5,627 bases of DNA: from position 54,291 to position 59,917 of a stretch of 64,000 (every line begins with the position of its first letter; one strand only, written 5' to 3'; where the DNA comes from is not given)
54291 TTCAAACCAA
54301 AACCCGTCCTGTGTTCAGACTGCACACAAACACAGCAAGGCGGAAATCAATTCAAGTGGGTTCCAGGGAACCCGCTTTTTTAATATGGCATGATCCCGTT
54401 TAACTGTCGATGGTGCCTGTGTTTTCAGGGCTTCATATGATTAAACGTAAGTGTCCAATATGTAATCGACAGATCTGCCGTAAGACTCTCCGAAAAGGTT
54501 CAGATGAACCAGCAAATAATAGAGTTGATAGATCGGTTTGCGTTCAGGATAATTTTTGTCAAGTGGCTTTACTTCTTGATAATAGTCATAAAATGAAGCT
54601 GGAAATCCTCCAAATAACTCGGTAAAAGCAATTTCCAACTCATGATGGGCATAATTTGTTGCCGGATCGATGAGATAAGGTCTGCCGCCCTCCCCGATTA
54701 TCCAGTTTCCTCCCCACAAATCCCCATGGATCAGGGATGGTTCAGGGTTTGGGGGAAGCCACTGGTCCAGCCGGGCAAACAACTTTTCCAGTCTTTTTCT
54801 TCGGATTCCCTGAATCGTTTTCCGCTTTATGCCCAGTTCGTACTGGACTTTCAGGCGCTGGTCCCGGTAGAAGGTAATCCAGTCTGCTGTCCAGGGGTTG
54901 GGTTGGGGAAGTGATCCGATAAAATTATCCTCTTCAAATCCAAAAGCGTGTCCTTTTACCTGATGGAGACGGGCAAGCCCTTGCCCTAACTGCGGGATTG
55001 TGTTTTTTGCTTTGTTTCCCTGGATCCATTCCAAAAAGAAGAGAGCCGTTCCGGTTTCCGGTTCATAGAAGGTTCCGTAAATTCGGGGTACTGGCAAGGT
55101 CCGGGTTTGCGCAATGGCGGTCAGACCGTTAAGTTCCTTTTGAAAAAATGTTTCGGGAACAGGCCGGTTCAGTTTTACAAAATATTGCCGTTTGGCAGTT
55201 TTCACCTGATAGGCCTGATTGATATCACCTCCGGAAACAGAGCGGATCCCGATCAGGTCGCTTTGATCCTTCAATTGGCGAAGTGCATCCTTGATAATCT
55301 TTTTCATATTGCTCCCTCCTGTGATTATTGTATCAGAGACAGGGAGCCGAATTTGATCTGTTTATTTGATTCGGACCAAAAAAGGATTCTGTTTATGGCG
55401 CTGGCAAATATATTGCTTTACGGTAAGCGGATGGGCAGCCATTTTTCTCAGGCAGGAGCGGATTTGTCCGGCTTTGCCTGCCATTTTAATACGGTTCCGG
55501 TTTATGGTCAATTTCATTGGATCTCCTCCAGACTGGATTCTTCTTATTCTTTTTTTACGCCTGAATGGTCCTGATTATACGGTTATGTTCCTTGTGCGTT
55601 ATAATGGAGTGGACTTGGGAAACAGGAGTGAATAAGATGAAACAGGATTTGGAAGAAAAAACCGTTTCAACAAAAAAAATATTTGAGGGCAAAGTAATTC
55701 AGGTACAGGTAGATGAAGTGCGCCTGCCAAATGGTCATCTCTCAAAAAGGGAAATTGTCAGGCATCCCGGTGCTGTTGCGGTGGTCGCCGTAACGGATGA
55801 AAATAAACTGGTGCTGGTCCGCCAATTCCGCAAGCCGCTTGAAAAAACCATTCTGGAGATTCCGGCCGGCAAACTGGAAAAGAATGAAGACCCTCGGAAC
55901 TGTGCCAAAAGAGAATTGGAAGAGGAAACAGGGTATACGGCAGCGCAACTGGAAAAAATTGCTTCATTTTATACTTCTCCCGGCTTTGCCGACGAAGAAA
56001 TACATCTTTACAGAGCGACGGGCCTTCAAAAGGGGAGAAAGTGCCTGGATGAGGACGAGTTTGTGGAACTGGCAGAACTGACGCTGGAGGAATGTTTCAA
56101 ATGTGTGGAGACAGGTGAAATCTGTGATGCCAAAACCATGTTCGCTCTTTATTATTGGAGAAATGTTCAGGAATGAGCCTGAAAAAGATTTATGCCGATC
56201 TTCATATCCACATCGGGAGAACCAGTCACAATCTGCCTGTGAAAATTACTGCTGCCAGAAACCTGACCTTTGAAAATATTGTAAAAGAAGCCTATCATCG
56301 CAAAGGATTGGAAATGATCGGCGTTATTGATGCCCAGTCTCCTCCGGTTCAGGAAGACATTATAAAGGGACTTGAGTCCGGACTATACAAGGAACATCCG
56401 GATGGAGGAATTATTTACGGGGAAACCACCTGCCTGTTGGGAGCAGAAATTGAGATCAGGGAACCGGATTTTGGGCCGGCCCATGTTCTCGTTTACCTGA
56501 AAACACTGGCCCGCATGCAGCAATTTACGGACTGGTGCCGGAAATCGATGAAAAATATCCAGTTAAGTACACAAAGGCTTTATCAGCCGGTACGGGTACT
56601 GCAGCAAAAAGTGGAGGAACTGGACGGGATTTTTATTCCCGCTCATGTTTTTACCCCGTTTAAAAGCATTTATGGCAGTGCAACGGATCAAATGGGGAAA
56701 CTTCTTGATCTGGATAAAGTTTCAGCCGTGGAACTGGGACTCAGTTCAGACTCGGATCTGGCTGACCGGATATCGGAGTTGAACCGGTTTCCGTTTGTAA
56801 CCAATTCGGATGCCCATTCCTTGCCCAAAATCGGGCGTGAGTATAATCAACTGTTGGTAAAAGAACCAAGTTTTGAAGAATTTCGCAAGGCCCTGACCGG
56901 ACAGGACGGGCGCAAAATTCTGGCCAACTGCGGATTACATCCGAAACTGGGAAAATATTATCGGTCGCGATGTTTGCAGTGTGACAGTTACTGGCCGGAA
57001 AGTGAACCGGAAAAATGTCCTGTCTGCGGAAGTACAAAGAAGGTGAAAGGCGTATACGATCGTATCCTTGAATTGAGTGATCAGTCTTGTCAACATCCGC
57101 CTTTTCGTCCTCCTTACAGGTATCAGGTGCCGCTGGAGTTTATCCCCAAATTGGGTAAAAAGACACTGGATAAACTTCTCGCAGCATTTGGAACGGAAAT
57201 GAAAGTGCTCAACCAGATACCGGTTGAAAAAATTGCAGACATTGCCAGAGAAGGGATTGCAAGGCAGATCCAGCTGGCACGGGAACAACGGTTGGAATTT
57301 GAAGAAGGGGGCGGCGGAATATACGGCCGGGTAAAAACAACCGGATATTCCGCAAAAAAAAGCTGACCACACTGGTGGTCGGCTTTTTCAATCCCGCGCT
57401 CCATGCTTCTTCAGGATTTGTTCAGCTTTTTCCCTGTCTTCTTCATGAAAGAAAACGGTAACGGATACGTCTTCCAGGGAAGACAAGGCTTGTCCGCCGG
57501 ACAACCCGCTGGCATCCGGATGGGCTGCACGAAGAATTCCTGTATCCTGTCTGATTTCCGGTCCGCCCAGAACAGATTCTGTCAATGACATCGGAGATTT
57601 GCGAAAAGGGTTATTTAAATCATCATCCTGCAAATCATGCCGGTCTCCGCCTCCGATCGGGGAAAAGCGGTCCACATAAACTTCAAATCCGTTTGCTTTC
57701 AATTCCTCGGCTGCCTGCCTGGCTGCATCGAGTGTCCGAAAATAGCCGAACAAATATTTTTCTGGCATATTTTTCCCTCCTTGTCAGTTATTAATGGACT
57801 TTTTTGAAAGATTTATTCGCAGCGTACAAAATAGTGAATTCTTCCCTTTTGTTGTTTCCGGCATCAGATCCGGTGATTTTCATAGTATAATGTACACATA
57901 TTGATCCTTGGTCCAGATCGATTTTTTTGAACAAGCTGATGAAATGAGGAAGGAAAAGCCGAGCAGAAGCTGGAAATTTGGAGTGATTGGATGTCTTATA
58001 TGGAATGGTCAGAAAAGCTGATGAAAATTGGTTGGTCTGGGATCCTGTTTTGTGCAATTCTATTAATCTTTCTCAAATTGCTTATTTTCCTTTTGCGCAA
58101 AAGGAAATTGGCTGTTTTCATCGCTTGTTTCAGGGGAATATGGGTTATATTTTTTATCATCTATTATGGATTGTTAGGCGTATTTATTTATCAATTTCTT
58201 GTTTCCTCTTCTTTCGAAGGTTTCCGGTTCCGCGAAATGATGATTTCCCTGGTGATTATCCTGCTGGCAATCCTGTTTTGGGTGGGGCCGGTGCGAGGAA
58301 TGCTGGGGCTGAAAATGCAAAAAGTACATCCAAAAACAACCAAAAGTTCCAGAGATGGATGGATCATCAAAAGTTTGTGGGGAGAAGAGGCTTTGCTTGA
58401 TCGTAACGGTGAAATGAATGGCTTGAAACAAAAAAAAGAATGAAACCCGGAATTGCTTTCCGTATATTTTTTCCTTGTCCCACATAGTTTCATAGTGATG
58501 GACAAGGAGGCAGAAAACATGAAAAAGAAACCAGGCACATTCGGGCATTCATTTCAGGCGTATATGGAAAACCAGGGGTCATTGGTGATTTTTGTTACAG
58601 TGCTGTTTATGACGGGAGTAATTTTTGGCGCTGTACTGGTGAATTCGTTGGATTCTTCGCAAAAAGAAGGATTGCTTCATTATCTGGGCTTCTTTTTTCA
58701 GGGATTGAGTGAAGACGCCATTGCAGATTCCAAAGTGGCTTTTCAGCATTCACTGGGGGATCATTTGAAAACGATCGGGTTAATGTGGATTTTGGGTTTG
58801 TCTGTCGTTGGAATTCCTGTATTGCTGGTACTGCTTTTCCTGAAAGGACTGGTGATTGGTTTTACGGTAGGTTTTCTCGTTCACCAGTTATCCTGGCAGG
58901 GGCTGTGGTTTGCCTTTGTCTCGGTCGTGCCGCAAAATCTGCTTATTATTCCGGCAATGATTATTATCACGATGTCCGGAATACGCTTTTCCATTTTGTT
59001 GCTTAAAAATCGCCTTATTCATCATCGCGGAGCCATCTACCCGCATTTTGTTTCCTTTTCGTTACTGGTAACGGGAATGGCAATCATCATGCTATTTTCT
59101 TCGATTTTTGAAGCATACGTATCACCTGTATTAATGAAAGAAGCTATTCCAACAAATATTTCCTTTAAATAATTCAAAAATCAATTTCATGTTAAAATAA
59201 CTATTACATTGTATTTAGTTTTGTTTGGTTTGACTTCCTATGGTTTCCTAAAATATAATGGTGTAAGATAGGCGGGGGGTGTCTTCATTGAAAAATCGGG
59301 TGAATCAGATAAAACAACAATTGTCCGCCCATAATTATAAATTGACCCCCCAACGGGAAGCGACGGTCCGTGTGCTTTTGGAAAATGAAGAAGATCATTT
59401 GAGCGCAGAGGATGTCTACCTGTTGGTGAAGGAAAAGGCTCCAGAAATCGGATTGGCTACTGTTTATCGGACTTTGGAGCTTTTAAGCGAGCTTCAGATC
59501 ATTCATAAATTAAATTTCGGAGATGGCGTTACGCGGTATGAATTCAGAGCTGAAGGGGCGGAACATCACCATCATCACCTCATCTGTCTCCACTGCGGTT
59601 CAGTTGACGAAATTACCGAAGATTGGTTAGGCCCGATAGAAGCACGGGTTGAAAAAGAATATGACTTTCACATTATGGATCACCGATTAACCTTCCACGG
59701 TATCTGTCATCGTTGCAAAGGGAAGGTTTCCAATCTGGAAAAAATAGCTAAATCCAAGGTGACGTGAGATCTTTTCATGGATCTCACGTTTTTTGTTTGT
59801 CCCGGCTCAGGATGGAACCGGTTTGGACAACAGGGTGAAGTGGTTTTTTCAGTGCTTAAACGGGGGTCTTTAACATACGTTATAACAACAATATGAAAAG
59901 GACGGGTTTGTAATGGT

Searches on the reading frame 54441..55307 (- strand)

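Call 48: search_protein_families(library=pfam, proteins=[window:54441-55307:-], max_evalue=0.00001)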
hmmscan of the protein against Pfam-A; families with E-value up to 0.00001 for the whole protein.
window:54441-55307:- (288 aa): 2 families
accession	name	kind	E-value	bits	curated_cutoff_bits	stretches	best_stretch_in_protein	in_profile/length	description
PF03881.20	Fructosamin_kin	-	1.2e-83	281.1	22.4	1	5-286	5-284/288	Fructosamine kinase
PF01636.29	APH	-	3.3e-20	73.3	23.2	1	21-214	2-193/239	Phosphotransferase enzyme family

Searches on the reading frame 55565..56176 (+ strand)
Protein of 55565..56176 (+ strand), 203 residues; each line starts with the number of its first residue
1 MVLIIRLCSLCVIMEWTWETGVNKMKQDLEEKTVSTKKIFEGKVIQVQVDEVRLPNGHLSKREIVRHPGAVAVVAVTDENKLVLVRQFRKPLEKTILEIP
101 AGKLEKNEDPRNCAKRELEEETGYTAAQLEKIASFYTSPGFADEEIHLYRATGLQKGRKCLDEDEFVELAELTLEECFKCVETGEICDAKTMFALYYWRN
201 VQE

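Call 49: search_protein_families(library=pfam, proteins=[window:55565-56176:+], max_evalue=0.00001)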
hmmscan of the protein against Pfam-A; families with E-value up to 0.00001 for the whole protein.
window:55565-56176:+ (203 aa): 1 family
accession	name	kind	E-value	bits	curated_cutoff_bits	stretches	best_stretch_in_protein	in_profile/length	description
PF00293.34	NUDIX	-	6.9e-19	68.6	21.1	1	67-177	2-118/134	NUDIX domain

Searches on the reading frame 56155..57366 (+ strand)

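Call 49: search_protein_families(library=pfam, proteins=[window:56155-57366:+], max_evalue=0.00001)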
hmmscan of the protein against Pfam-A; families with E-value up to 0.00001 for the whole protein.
window:56155-57366:+ (403 aa): 1 family
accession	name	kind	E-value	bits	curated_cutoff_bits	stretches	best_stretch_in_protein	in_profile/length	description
PF13263.12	PHP_C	-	8.2e-07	28.9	21.3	1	201-247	5-51/56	PHP-associated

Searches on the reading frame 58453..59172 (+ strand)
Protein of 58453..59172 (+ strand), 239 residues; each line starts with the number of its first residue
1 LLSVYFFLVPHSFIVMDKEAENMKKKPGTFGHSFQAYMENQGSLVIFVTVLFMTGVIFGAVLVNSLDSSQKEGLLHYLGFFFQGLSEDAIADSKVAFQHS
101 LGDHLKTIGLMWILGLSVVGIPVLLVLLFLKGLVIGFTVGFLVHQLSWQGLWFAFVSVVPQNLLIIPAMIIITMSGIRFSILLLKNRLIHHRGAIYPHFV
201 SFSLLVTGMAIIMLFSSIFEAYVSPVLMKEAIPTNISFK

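Call 49: search_protein_families(library=pfam, proteins=[window:58453-59172:+], max_evalue=0.00001)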
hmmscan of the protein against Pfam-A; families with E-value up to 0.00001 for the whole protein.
window:58453-59172:+ (239 aa): 1 family
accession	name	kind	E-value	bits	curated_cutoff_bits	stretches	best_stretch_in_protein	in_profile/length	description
PF01944.22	SpoIIM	-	1e-27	97.5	26.9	1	49-225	2-163/163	Stage II sporulation protein M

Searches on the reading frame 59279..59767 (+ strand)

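Call 49: search_protein_families(library=pfam, proteins=[window:59279-59767:+], max_evalue=0.00001)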
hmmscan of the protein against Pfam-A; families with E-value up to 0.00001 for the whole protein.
window:59279-59767:+ (162 aa): 1 family
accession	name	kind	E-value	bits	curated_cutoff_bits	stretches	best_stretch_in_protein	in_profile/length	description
PF01475.25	FUR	-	1.3e-38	132.3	23.1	1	19-139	3-120/121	Ferric uptake regulator family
